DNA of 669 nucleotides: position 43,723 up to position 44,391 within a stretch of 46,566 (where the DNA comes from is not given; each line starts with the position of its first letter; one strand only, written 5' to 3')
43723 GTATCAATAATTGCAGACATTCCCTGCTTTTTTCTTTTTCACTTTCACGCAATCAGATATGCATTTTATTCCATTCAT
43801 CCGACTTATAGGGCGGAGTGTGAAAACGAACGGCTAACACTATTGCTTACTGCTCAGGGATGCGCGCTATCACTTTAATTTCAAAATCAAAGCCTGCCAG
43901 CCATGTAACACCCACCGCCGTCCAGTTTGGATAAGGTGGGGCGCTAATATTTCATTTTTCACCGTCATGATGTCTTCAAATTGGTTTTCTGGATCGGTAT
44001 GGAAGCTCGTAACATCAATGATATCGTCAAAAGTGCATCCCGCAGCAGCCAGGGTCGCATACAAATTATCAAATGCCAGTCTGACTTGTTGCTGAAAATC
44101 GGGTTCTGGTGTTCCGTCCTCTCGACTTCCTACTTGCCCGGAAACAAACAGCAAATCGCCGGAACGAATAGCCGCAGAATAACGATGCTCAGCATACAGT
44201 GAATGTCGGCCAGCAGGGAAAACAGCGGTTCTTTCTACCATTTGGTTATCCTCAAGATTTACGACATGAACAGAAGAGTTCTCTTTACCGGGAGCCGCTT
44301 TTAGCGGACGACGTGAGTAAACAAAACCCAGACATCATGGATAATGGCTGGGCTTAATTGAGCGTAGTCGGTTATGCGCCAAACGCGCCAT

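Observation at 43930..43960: yjgH carries an apparent 1-bp deletion that replaces the conserved RidA-family C-terminus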

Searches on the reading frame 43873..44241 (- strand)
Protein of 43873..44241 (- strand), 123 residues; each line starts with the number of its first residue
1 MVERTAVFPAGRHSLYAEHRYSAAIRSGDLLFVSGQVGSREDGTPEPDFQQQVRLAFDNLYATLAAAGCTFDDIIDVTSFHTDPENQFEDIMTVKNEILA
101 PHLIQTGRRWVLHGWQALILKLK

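Call 17: list_cluster_members(proteins=[window:43873-44241:-, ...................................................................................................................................])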
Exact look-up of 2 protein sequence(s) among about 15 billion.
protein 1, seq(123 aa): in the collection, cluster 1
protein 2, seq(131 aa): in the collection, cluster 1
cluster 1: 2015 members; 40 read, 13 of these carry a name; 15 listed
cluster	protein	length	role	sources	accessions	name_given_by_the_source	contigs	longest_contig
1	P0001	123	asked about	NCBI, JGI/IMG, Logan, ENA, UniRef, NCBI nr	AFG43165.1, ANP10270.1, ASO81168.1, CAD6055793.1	hypothetical protein HmCmsJML010_00921 [Escherichia coli] | enamine deaminase RidA (YjgF/YER057c/UK114 family) | Endoribonuclease L-PSP superfamily n=2 Tax=Escherichia coli TaxID=562 ...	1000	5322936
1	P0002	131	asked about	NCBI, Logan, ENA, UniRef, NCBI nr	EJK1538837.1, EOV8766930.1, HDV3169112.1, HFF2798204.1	TPA: RidA family protein [Escherichia coli] | RidA family protein n=1 Tax=Escherichia coli TaxID=562 RepID=UPI001093E514 | RidA family protein [Escherichia coli]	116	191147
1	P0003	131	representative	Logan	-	-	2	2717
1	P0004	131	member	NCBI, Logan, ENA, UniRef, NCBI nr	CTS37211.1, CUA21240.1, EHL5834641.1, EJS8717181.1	TPA: RidA family protein [Escherichia coli] | RidA family protein n=1 Tax=Escherichia coli TaxID=562 RepID=UPI0004DAB3FD | RidA family protein [Escherichia coli]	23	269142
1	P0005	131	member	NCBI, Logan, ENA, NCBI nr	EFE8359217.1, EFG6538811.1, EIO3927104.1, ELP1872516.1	TPA: RidA family protein [Escherichia coli] | RidA family protein [Escherichia coli]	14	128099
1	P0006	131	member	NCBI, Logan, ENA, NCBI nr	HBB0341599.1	TPA: RidA family protein [Escherichia coli] | RidA family protein [Escherichia coli]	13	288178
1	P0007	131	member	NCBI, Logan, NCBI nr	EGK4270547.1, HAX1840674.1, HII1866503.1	RidA family protein [Escherichia coli]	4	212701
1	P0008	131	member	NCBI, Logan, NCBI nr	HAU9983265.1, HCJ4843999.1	TPA: RidA family protein [Escherichia coli] | RidA family protein [Escherichia coli]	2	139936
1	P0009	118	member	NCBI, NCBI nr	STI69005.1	putative endoribonuclease [Escherichia coli]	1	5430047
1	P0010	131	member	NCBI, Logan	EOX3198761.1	RidA family protein [Escherichia coli]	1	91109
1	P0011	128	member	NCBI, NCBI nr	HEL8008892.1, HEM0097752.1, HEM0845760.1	TPA: RidA family protein, partial [Escherichia coli] | RidA family protein [Escherichia coli]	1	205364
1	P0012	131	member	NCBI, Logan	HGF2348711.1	TPA: RidA family protein [Escherichia coli]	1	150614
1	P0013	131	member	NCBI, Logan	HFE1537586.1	TPA: RidA family protein [Escherichia coli]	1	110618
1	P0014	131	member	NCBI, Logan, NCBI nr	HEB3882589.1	TPA: RidA family protein [Escherichia coli] | RidA family protein [Escherichia coli]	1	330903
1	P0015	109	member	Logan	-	-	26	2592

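Call 34: search_protein_families(proteins=[P0001, P0002], library=ncbifam, max_evalue=0.001)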
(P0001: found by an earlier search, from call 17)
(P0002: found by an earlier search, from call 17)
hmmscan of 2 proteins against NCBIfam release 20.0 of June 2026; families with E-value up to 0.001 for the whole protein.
P0001 (123 aa): 2 families
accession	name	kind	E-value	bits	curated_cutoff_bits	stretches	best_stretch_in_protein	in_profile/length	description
TIGR00004.1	TIGR00004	subfamily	2.1e-11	44.1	106.25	1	20-96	15-93/125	Rid family detoxifying hydrolase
NF008490.0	PRK11401.1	equivalog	5.5e-08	32.8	222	1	21-102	17-98/129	enamine/imine deaminase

P0002 (131 aa): 2 families
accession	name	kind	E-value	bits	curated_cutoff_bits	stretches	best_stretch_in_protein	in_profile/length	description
TIGR00004.1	TIGR00004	subfamily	3.2e-14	53.2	106.25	1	20-126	15-123/125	Rid family detoxifying hydrolase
NF008490.0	PRK11401.1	equivalog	6.5e-09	35.8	222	1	21-125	17-124/129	enamine/imine deaminase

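Call 35: profile_search(protein=P0001)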
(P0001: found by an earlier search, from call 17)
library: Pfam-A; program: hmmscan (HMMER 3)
A. the first sequence (123 residues): domains with independent E <= 10: 1; with E <= 0.001: 1
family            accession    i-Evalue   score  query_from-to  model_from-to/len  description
Ribonuc_L-PSP     PF01042.26    4.5e-23    82.0      13-102         3-93/121  Endoribonuclease L-PSP

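Call 36: profile_search(protein=P0002)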
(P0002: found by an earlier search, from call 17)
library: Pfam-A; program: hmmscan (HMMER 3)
A. the first sequence (131 residues): domains with independent E <= 10: 1; with E <= 0.001: 1
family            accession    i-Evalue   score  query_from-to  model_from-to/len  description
Ribonuc_L-PSP     PF01042.26    2.7e-32   111.8      13-127         3-120/121  Endoribonuclease L-PSP

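Call 37: search_protein_representatives(protein=P0002)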
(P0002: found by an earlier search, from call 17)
Query: 131 residues. Proteins with E-value up to 0.001 (for the whole library): 3974; up to 1e-10: 678; up to 1e-30: 51. The best 150 are listed.
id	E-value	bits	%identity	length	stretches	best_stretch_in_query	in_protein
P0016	1.3e-63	229.0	53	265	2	1-130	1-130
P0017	2.5e-57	208.6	97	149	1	1-99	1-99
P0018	7.8e-48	177.9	80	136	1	33-129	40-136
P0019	7.2e-47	174.8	81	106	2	55-129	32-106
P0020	9.0e-47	174.5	83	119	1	37-129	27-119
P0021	1.8e-46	173.5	76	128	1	33-130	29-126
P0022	4.4e-46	172.2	81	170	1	36-129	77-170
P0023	4.9e-46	172.1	78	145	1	1-101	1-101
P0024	6.1e-46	171.8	63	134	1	1-130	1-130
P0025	2.8e-44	166.4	64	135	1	3-131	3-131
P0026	9.4e-43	161.5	77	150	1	18-114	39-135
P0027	6.9e-42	158.7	75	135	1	34-126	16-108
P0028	2.8e-41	156.7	77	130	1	2-92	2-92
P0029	4.1e-41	156.2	57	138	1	4-130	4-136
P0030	5.3e-41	155.8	71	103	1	1-103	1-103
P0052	2.5e-35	137.5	66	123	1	1-102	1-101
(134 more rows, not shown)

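Call 45: find_encoding_contigs(protein=P0001, flank=3000, max_places=10)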
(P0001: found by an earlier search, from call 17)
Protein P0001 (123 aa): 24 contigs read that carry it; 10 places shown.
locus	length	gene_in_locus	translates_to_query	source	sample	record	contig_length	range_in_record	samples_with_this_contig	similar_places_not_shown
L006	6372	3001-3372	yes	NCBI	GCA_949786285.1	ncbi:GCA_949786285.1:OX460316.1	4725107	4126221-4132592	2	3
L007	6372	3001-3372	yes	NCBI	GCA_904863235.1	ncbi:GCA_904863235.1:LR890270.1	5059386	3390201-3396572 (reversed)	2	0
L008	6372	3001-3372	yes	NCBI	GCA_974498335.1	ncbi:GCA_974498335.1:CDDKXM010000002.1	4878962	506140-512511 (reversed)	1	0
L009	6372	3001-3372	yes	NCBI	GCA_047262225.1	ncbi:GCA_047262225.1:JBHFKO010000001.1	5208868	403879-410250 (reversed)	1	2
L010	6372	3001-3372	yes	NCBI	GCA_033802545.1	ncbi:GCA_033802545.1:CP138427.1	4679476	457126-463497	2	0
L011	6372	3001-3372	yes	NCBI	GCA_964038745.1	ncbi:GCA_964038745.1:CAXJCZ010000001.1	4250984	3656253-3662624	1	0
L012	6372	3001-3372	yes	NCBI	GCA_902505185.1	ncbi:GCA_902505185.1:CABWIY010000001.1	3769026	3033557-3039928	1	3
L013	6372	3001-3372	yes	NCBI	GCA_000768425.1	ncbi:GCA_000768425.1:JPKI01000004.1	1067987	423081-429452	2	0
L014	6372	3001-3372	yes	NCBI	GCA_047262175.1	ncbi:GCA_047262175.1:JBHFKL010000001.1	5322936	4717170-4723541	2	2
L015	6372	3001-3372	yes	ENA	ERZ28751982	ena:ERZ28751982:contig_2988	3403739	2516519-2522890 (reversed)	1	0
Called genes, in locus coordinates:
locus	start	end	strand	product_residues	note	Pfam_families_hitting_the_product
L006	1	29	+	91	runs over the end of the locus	PF03811:Zn_ribbon_InsA, PF12759:HTH_Tnp_IS1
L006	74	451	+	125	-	PF03400:DDE_Tnp_IS1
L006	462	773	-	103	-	-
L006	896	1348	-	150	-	PF04074:DUF386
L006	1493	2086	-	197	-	PF00440:TetR_N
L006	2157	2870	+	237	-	PF00106:adh_short, PF23441:SDR (faint), PF01370:Epimerase (weak), PF13561:adh_short_C2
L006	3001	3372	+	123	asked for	PF01042:Ribonuc_L-PSP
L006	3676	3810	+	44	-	PF08052:PyrBI_leader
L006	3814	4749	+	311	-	PF02729:OTCace_N, PF00185:OTCace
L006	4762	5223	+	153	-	PF01948:PyrI, PF02748:PyrI_C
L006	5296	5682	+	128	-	PF01042:Ribonuc_L-PSP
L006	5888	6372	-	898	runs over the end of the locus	PF00690:Cation_ATPase_N, PF00122:E1-E2_ATPase, PF13246:Cation_ATPase, PF00702:Hydrolase, PF00689:Cation_ATPase_C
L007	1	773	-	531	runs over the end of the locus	PF13981:SopA (weak)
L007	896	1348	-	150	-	PF04074:DUF386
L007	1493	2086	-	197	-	PF00440:TetR_N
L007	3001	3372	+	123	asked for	PF01042:Ribonuc_L-PSP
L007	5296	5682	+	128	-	PF01042:Ribonuc_L-PSP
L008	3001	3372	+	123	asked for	PF01042:Ribonuc_L-PSP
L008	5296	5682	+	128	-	PF01042:Ribonuc_L-PSP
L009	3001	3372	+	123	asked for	PF01042:Ribonuc_L-PSP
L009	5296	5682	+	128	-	PF01042:Ribonuc_L-PSP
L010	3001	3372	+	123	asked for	PF01042:Ribonuc_L-PSP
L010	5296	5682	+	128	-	PF01042:Ribonuc_L-PSP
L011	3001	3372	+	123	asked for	PF01042:Ribonuc_L-PSP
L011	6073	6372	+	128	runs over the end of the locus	PF01042:Ribonuc_L-PSP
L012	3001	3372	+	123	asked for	PF01042:Ribonuc_L-PSP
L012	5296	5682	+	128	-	PF01042:Ribonuc_L-PSP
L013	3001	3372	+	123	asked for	PF01042:Ribonuc_L-PSP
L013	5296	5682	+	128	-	PF01042:Ribonuc_L-PSP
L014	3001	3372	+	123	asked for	PF01042:Ribonuc_L-PSP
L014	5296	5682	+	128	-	PF01042:Ribonuc_L-PSP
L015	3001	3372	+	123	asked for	PF01042:Ribonuc_L-PSP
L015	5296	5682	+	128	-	PF01042:Ribonuc_L-PSP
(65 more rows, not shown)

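Call 49: predict_structure(alignment_id=A5)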
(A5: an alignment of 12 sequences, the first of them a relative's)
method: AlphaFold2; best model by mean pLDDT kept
length: 123 residues; sequences in the alignment: 12
mean_pLDDT: 80.5   pTM: 0.73
mean pLDDT of the five models: 80.5, 80.1, 77.7, 77.3, 74.7
residues with pLDDT >= 90: 32; 70-90: 69; 50-70: 13; < 50: 9
segments of 3 or more residues with pLDDT < 50: 110-117
pLDDT, mean of each block of 10 residues (from residue 1): 88 82 90 83 87 90 91 82 86 87 57 49 62
secondary structure, 60 per line:
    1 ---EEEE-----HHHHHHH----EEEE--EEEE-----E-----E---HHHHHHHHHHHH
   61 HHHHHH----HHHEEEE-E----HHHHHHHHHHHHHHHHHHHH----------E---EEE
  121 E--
elements in order: E4-7 H13-19 E24-27 E30-33 H49-66 E74-77 H84-103 E118-121

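Call 51: predict_structure(alignment_id=A4)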
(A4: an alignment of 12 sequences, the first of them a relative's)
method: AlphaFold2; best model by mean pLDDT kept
length: 131 residues; sequences in the alignment: 12
mean_pLDDT: 88.6   pTM: 0.83
mean pLDDT of the five models: 88.6, 87.8, 87.1, 82.1, 76.9
residues with pLDDT >= 90: 89; 70-90: 26; 50-70: 16; < 50: 0
segments of 3 or more residues with pLDDT < 50: none
pLDDT, mean of each block of 10 residues (from residue 1): 72 59 88 91 88 94 92 97 95 93 93 94 95 68
secondary structure, 60 per line:
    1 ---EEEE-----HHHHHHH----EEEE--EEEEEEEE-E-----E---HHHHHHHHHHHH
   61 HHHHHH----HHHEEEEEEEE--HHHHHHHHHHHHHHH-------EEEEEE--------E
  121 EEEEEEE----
elements in order: E4-7 H13-19 E24-27 E30-37 H49-66 E74-81 H84-98 E106-111 E120-127

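Call 55: find_encoding_contigs(protein=P0052, flank=2500, max_places=4)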
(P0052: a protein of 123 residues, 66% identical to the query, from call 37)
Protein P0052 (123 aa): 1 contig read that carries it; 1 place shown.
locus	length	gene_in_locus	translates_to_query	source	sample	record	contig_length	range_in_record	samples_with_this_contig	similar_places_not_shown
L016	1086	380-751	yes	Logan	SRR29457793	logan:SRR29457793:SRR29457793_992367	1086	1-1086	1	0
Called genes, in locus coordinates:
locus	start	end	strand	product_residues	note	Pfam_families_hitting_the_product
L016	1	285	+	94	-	?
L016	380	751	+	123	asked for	PF01042:Ribonuc_L-PSP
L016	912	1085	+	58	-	?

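Call 59: fold_search(model_id=the predicted structure, library=pdb)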
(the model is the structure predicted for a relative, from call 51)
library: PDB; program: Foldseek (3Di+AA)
matches with E <= 10: 833; with E <= 0.001: 176
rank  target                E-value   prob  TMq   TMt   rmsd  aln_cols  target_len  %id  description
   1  1pf5                  2.2e-24  1.00  0.93  0.93   1.6       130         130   99  Structural Genomics, Protein YJGH (released 2003-12-09)
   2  6tcd_D                2.5e-11  1.00  0.82  0.81   3.1       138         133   27  Crystal structure of Salmo salar RidA-2 (released 2020-07-29)
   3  3lme_I                3.4e-11  1.00  0.84  0.86   1.9       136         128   26  Structure of probable translation initiation inhibitor from (RPA2473) from Rhodopseudomonas palustris (released 2010-03-02)
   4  6tcd_E                4.2e-11  1.00  0.81  0.81   3.3       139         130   27  Crystal structure of Salmo salar RidA-2 (released 2020-07-29)
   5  1oni_H                5.1e-11  1.00  0.85  0.82   2.4       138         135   22  Crystal structure of a human p14.5, a translational inhibitor reveals different mode of ligand binding near the invari (released 2003-04-08)
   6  6tcd_B                5.1e-11  1.00  0.85  0.86   2.4       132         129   28  Crystal structure of Salmo salar RidA-2 (released 2020-07-29)
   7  8qom_A                5.8e-11  1.00  0.81  0.79   3.7       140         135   26  Capra hircus reactive intermediate deaminase A mutant - R107W (released 2024-06-26)
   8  5v4d_A                8.0e-11  1.00  0.83  0.85   2.3       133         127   28  Crystal Structure of the Protein of Unknown Function of the Conserved Rid Protein Family YyfA from Yersinia pestis (released 2017-04-05)
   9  1x25_B                8.0e-11  1.00  0.79  0.81   3.0       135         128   30  Crystal Structure of a Member of YjgF Family from Sulfolobus Tokodaii (ST0811) (released 2006-02-07)
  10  1jd1_A                9.1e-11  1.00  0.81  0.84   2.9       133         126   26  Crystal Structure of YEO7_yeast (released 2001-07-04)
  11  1jd1_D                9.1e-11  1.00  0.80  0.84   2.9       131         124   27  Crystal Structure of YEO7_yeast (released 2001-07-04)
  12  8qos_C                9.7e-11  1.00  0.79  0.80   1.4       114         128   28  Capra hircus reactive intermediate deaminase A - V25W (released 2024-06-26)
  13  5yu2_A                9.7e-11  1.00  0.77  0.79   1.4       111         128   28  Structure of Ribonuclease YabJ (released 2018-09-26)
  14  1nq3_C                9.7e-11  1.00  0.85  0.84   2.4       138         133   25  Crystal structure of the mammalian tumor associated antigen UK114 (released 2003-08-26)
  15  1oni_A                1.0e-10  1.00  0.83  0.80   3.1       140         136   21  Crystal structure of a human p14.5, a translational inhibitor reveals different mode of ligand binding near the invari (released 2003-04-08)
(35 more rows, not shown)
